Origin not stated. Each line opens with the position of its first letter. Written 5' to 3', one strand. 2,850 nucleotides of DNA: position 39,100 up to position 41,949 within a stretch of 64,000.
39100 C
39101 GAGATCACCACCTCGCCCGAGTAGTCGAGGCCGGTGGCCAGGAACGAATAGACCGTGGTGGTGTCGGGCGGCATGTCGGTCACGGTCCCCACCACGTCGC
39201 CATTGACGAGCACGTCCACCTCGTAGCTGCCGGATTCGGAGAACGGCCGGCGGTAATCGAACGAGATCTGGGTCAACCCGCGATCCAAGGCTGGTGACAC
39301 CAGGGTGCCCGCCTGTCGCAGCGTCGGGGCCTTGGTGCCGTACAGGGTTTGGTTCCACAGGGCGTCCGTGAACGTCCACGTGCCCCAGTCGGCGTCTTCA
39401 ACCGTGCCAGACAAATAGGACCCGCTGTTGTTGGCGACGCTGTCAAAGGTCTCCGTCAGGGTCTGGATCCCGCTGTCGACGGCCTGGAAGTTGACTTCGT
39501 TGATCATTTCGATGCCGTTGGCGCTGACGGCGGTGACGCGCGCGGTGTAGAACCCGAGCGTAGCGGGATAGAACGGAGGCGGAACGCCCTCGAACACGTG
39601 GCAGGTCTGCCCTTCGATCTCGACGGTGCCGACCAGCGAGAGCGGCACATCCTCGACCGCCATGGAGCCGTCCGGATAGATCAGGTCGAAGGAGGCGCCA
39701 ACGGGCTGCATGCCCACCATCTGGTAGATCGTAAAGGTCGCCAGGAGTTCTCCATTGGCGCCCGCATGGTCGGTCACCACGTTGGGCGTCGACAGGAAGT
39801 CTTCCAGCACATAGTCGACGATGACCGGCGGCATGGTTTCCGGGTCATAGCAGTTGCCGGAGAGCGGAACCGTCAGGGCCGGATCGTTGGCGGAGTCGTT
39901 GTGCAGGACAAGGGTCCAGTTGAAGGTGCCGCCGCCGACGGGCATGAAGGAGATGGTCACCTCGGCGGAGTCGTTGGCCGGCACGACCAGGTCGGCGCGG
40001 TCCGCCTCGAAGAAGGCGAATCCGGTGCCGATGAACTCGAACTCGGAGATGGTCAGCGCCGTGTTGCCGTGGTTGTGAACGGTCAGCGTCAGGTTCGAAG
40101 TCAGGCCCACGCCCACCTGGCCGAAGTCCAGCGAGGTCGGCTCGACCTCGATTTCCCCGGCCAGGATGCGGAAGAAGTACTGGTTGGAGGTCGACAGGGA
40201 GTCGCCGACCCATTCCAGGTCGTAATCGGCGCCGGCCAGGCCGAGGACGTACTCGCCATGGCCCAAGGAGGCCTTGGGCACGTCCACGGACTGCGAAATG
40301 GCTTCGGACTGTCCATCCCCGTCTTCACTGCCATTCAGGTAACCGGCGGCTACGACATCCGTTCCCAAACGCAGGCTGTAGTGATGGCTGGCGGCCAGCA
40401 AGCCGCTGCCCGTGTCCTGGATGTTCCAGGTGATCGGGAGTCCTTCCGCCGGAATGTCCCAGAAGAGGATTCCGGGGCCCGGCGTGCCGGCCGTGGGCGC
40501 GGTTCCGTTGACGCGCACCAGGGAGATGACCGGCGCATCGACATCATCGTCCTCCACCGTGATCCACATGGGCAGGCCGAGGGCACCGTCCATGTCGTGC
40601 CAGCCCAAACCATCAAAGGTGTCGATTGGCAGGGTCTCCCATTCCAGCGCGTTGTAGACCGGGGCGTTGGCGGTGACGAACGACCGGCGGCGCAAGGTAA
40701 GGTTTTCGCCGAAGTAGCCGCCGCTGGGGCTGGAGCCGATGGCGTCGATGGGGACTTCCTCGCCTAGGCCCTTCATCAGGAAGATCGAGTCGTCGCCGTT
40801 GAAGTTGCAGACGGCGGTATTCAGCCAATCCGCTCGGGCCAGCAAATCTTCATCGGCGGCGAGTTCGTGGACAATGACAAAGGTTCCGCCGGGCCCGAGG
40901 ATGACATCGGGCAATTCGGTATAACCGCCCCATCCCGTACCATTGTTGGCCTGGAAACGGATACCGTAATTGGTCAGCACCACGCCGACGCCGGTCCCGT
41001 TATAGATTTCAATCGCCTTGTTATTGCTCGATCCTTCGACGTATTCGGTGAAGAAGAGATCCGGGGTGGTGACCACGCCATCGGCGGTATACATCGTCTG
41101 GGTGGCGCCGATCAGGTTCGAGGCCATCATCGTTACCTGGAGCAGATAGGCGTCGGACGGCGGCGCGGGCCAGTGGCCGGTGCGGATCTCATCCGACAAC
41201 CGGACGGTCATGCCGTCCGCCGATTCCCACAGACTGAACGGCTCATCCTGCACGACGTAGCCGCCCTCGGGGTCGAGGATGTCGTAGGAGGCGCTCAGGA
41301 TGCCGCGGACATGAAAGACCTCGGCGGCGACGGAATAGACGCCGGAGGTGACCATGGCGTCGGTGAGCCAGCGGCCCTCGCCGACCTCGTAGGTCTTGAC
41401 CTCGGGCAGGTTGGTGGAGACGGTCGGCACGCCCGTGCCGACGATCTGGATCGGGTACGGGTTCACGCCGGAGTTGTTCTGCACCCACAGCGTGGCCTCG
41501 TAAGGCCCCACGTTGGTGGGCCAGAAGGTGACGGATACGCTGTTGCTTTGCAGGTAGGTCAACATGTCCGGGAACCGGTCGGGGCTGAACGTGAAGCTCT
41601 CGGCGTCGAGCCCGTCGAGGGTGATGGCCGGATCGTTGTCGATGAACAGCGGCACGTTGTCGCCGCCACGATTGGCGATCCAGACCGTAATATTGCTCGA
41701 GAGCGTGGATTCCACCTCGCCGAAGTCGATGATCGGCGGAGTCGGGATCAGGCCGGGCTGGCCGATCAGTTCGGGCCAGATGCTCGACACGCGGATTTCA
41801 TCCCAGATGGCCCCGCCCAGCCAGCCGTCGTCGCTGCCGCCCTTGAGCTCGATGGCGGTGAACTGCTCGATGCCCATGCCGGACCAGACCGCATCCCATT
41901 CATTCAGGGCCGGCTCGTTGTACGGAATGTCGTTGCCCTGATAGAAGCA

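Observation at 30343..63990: Giant adhesin-like ORF of more than 33.6 kb (more than 11,215 aa), 5'-truncated by the window edge, with mosaic PATR / Fn3 / lamin-tail architecture and no recognisable C-terminal sorting signal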

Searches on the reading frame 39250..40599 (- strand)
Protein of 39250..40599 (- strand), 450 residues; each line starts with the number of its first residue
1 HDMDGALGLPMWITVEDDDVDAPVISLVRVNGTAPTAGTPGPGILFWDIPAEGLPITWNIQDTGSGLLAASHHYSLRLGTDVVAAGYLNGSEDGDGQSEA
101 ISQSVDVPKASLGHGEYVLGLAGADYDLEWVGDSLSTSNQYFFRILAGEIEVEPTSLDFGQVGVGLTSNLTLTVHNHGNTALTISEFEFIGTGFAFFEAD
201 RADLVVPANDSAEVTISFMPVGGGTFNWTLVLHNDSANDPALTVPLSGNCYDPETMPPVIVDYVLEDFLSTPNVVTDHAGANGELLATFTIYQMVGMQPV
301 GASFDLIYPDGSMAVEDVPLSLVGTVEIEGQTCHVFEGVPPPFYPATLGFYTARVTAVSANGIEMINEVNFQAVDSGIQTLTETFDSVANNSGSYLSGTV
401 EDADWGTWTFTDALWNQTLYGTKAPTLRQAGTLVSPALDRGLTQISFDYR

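Call 17: search_protein_families(library=pfam, proteins=[window:39250-40599:-], max_evalue=0.5)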
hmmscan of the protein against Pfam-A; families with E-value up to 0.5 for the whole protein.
window:39250-40599:- (450 aa): 10 families
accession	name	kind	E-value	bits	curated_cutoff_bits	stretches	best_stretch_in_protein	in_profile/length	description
PF22544.2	HYDIN_VesB_CFA65-like_Ig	-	2.3e-09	37.8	25.5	1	150-244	3-95/100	HYDIN/CFA65/VesB-like, Ig-like domain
PF12371.14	TMEM131_like_N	-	2.8e-08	34.3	28.8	1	151-233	2-83/84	Transmembrane protein 131-like N-terminal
PF15780.11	ASH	-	2.8e-07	31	27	1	155-237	12-93/98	Abnormal spindle-like microcephaly-assoc'd, ASPM-SPD-2-Hydin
PF22073.2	Cep192_D4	-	3.5e-06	27.6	35.5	1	149-249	3-110/112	Cep192 domain 4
PF24507.1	Ig_CFAP65_4th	-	0.00012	22.8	27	1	171-250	1-76/76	CFAP65, fourth Ig-like domain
PF07610.17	DUF1573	-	0.0018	18.7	26.1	1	150-240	1-89/98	Protein of unknown function (DUF1573)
PF25248.1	Ig_CFAP65_8th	-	0.06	13.5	25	1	148-180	2-34/128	CFAP65, eight Ig-like domain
PF22064.2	Cep192_D2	-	0.091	13.5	27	1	150-181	4-38/154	Cep192 domain 2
PF22065.2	Cep192_D7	-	0.11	12.8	27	0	194-235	64-107/125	Cep192 domain 7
PF22067.2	Cep192_D3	-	0.17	12.4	27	1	161-227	12-76/99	Cep192 domain 3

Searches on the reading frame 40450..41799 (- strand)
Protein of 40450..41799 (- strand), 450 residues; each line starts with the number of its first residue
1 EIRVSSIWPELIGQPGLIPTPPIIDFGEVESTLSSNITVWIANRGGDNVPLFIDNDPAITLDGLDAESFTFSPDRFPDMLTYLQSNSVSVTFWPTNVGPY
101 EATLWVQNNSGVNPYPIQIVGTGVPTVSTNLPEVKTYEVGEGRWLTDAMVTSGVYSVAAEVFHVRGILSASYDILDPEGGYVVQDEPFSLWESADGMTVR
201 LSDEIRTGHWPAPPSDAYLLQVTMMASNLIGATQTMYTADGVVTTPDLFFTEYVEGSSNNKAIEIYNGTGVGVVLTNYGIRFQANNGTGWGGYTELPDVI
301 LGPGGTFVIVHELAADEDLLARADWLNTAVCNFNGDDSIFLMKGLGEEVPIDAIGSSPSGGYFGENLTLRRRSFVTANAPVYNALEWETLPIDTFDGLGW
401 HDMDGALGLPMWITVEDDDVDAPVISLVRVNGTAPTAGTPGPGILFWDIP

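Call 17: search_protein_families(library=pfam, proteins=[window:40450-41799:-], max_evalue=0.5)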
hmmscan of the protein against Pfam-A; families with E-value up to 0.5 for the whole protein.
window:40450-41799:- (450 aa): 5 families
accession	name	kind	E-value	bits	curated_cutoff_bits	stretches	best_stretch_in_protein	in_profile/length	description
PF00932.25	LTD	-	1.1e-11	45.5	34.3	1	245-355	5-106/109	Lamin Tail Domain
PF22544.2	HYDIN_VesB_CFA65-like_Ig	-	0.016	15.9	25.5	1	21-119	7-97/100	HYDIN/CFA65/VesB-like, Ig-like domain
PF24507.1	Ig_CFAP65_4th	-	0.026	15.4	27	1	82-123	36-76/76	CFAP65, fourth Ig-like domain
PF22073.2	Cep192_D4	-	0.055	14.1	35.5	1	84-123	70-111/112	Cep192 domain 4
PF25646.1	SPV1_VP4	-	0.057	13.5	27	1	219-277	51-107/181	Sulfolobus polyhedral virus 1 major capsid protein VP4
